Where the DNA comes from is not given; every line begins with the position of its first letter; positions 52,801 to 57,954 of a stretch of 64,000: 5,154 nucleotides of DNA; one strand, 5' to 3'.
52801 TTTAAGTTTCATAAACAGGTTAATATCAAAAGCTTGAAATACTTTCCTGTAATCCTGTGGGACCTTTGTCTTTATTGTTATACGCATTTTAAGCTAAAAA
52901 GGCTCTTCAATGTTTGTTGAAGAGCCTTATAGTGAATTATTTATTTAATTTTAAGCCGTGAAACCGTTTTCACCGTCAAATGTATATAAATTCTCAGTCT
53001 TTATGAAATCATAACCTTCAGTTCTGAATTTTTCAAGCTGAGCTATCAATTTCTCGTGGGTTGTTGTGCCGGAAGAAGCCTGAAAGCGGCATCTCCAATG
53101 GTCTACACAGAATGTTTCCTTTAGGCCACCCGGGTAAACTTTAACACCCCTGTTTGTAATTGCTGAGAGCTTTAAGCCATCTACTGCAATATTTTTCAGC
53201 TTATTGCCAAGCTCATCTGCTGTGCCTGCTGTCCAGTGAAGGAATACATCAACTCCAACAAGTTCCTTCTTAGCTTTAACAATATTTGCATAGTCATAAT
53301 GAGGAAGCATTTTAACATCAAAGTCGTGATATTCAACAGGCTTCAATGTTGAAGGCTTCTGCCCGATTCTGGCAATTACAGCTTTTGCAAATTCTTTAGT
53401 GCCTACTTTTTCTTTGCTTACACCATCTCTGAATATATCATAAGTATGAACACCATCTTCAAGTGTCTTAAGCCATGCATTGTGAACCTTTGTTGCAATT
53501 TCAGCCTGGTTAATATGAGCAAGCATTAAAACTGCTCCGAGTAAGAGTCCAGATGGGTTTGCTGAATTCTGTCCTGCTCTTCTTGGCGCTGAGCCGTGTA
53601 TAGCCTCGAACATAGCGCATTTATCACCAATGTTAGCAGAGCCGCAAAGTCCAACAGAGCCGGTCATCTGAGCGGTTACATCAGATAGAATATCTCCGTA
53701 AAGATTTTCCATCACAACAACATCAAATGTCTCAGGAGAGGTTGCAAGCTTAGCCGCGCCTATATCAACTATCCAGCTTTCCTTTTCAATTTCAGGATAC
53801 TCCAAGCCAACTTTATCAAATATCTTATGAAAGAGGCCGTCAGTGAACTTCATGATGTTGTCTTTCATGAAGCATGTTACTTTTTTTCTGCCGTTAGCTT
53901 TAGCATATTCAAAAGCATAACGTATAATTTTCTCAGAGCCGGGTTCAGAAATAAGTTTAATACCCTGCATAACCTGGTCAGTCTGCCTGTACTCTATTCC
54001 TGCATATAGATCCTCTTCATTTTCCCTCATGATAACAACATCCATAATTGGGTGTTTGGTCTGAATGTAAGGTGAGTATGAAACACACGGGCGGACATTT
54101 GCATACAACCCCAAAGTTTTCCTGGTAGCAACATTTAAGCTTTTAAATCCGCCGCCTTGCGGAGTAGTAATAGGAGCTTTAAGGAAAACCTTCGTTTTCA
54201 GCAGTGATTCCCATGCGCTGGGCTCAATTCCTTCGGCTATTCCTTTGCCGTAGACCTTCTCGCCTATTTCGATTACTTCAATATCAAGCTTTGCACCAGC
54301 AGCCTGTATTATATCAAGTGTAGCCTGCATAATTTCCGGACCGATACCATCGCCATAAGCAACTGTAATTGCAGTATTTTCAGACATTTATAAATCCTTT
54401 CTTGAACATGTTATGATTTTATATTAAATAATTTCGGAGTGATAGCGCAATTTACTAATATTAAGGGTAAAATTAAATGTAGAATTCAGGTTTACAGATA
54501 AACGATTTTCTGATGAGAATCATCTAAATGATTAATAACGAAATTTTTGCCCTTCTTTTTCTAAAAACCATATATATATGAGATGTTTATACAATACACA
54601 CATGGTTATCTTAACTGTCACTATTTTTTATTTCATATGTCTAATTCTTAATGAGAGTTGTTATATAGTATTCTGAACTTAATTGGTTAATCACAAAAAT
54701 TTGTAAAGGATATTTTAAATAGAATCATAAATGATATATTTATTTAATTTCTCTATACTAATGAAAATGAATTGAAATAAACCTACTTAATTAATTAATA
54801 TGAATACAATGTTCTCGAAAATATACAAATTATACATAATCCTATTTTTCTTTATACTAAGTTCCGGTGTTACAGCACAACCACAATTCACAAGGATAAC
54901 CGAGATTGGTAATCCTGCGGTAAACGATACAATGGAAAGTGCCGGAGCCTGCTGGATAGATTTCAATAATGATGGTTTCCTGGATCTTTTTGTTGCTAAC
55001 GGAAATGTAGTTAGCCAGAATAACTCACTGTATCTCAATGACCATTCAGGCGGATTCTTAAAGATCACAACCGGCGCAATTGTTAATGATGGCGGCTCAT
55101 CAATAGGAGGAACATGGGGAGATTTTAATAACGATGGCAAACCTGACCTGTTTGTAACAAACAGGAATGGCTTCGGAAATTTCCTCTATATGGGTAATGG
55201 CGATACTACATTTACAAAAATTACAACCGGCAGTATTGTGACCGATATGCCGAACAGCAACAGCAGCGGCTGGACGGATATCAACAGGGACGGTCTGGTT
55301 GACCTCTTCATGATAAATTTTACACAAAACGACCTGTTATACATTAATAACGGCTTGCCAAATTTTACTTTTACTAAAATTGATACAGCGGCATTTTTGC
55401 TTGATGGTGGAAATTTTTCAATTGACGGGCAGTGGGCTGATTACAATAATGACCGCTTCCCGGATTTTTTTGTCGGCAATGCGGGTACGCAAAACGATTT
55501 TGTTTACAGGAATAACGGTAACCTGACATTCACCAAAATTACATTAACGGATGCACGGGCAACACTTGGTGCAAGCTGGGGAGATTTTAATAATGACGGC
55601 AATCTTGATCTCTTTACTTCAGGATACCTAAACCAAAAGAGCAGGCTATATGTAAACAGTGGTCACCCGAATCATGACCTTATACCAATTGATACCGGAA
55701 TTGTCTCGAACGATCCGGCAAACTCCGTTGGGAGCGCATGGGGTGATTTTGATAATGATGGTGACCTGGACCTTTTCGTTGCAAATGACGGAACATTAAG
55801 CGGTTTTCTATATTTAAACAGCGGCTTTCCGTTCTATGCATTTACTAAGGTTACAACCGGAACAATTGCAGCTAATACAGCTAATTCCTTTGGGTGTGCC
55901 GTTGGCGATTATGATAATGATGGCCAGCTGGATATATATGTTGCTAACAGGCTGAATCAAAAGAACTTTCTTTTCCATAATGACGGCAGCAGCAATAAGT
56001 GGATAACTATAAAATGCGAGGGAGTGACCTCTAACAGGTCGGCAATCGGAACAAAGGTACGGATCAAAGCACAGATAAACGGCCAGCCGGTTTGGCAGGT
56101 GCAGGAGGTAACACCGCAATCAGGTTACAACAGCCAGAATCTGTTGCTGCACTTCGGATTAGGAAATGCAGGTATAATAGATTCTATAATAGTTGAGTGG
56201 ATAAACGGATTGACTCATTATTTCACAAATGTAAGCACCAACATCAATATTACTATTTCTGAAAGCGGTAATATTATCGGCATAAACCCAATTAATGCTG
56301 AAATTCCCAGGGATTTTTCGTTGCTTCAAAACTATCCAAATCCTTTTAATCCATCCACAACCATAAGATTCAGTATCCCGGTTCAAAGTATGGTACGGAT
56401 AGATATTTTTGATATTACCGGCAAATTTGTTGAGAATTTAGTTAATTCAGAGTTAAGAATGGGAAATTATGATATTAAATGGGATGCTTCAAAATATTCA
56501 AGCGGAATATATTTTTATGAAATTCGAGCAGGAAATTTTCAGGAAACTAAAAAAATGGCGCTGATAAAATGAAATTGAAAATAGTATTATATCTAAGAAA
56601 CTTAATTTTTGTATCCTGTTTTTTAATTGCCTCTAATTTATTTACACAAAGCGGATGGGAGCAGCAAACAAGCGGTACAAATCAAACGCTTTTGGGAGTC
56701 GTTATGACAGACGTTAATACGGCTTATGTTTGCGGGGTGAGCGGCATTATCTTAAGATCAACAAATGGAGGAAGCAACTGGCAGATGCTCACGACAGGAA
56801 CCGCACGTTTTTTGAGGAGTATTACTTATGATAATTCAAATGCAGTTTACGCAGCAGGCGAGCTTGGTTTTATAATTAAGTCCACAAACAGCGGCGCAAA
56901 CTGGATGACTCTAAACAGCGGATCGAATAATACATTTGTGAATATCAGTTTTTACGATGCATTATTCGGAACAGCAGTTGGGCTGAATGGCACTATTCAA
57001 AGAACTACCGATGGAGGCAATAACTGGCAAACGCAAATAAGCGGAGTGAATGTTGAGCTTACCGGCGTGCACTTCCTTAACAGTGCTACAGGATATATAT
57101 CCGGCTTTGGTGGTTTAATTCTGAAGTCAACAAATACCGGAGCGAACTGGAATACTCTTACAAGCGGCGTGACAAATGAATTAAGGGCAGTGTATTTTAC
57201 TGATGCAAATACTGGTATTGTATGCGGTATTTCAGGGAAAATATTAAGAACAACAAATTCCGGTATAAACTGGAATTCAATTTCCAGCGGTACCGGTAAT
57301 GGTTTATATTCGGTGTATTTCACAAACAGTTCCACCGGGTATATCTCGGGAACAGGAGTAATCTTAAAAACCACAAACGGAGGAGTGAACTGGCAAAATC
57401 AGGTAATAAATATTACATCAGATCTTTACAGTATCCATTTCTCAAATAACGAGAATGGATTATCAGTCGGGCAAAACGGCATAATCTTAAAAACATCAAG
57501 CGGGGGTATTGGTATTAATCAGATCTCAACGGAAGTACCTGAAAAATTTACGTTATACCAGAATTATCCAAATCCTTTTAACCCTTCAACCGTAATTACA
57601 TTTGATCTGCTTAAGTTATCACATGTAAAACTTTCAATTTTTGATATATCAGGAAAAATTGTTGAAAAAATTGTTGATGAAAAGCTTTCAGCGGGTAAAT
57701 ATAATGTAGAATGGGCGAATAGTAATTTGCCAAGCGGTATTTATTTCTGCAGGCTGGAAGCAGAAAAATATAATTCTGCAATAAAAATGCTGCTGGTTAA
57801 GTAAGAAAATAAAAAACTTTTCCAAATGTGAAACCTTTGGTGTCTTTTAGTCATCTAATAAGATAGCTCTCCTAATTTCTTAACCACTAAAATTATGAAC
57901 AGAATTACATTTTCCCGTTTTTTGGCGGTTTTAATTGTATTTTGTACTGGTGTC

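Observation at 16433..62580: Expanded family of ~480-aa cytoplasmic helical-repeat proteins (five intact paralogs plus one relic) that I cannot assign to any named family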

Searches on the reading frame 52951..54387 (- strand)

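Call 4: search_protein_families(library=pfam, proteins=[window:52951-54387:-], max_evalue=1)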
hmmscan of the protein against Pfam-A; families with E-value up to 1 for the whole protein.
window:52951-54387:- (478 aa): 2 families
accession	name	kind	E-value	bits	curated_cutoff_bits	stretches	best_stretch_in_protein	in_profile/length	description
PF00180.25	Iso_dh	-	3e-91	306.7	27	1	7-337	2-348/348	Isocitrate/isopropylmalate dehydrogenase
PF18324.6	Isocitrate_DH_C_bact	-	6.1e-41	139.4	25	1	374-477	1-105/110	Bacterial isocitrate dehydrogenase, C-terminal domain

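Call 5: search_protein_families(library=ncbifam, proteins=[window:52951-54387:-], max_evalue=1)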
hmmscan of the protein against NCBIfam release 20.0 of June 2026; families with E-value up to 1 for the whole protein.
window:52951-54387:- (478 aa): 19 families
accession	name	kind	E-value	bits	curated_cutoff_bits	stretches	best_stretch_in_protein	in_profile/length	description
NF006673.0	PRK09222.1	equivalog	2e-230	765.8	509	1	2-477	2-477/482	NADP-dependent isocitrate dehydrogenase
TIGR02924.1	ICDH_alpha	equivalog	1.3e-212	707.1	561.35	1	6-476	2-473/473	isocitrate dehydrogenase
NF006529.0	PRK08997.1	equivalog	6.6e-92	308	510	1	5-341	4-335/335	isocitrate dehydrogenase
TIGR00175.1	mito_nad_idh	equivalog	6.8e-87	291.7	432.4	1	4-340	3-333/334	isocitrate dehydrogenase (NAD(+))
TIGR02088.1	LEU3_arch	subfamily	4.5e-81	272.6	409.8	1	7-319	1-311/324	isopropylmalate/isohomocitrate dehydrogenases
NF040626.1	AksF2_Meth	equivalog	1.8e-79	267.4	540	1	6-341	3-330/333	homoisocitrate dehydrogenase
NF040619.1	AksF_Meth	equivalog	2.6e-70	237.2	500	1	6-318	3-330/343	homoisocitrate dehydrogenase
TIGR00183.1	prok_nadp_idh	equivalog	1.5e-66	225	567.3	3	206-340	281-415/417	isocitrate dehydrogenase (NADP(+))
NF005425.0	PRK07006.1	equivalog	1.9e-61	208.1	490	3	205-340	280-415/416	NADP-dependent isocitrate dehydrogenase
NF005036.0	PRK06451.1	equivalog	5e-60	203.4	484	3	208-341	276-408/412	NADP-dependent isocitrate dehydrogenase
NF002898.0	PRK03437.1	equivalog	1.2e-56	192.5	393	1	2-341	2-345/347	3-isopropylmalate dehydrogenase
NF006048.0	PRK08194.1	equivalog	1.1e-52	179.3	501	1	5-342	4-350/352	tartrate dehydrogenase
TIGR02089.1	TTC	equivalog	1.3e-52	178.9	470.4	1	6-323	5-338/352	tartrate dehydrogenase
NF005610.0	PRK07362.1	equivalog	9.3e-51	172.9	585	3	208-340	340-473/474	NADP-dependent isocitrate dehydrogenase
NF040855.1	iso_homocit_dh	equivalog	8.8e-49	166.6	680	1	7-318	4-302/345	isocitrate--homoisocitrate dehydrogenase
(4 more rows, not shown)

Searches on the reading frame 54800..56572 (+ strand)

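Call 14: search_protein_families(library=pfam, proteins=[window:54800-56572:+], max_evalue=0.01)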
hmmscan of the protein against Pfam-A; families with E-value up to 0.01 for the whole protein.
window:54800-56572:+ (590 aa): 4 families
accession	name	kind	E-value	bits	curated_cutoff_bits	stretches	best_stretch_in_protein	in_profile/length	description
PF13517.12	FG-GAP_3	-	8e-50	167.7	26.9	6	316-381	1-61/61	FG-GAP-like repeat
PF01839.29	FG-GAP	-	1.4e-19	70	22.1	2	106-125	7-26/37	FG-GAP repeat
PF07593.17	UnbV_ASPIC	-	1e-14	54.6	23.4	1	415-481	1-64/68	ASPIC and UnbV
PF18962.6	Por_Secre_tail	-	3.9e-12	46.7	27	1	512-586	2-73/75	Secretion system C-terminal sorting domain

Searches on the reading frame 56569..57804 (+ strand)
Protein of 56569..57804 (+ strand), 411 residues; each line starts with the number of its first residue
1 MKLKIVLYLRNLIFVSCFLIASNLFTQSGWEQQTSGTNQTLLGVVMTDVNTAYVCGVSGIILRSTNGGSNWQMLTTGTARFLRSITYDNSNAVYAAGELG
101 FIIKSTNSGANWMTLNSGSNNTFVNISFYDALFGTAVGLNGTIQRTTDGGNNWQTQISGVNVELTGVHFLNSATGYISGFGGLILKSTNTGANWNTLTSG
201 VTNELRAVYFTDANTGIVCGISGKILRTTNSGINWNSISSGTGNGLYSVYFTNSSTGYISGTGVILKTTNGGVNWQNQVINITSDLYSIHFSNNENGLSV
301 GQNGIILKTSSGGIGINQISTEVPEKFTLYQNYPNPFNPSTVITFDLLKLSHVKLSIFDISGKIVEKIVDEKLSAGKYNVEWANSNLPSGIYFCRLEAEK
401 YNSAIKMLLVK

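Call 14: search_protein_families(library=pfam, proteins=[window:56569-57804:+], max_evalue=0.01)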
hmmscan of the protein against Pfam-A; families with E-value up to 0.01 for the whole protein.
window:56569-57804:+ (411 aa): 3 families
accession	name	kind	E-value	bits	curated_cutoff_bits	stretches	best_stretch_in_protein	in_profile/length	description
PF14870.12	PSII_BNR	-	7.3e-28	98.1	27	4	112-238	9-140/303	Photosynthesis system II assembly factor YCF48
PF18962.6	Por_Secre_tail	-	3.8e-10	40.4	27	1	333-405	2-71/75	Secretion system C-terminal sorting domain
PF13860.13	FlgD_ig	-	5.5e-05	23.5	27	1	351-399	23-76/79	FlgD Ig-like domain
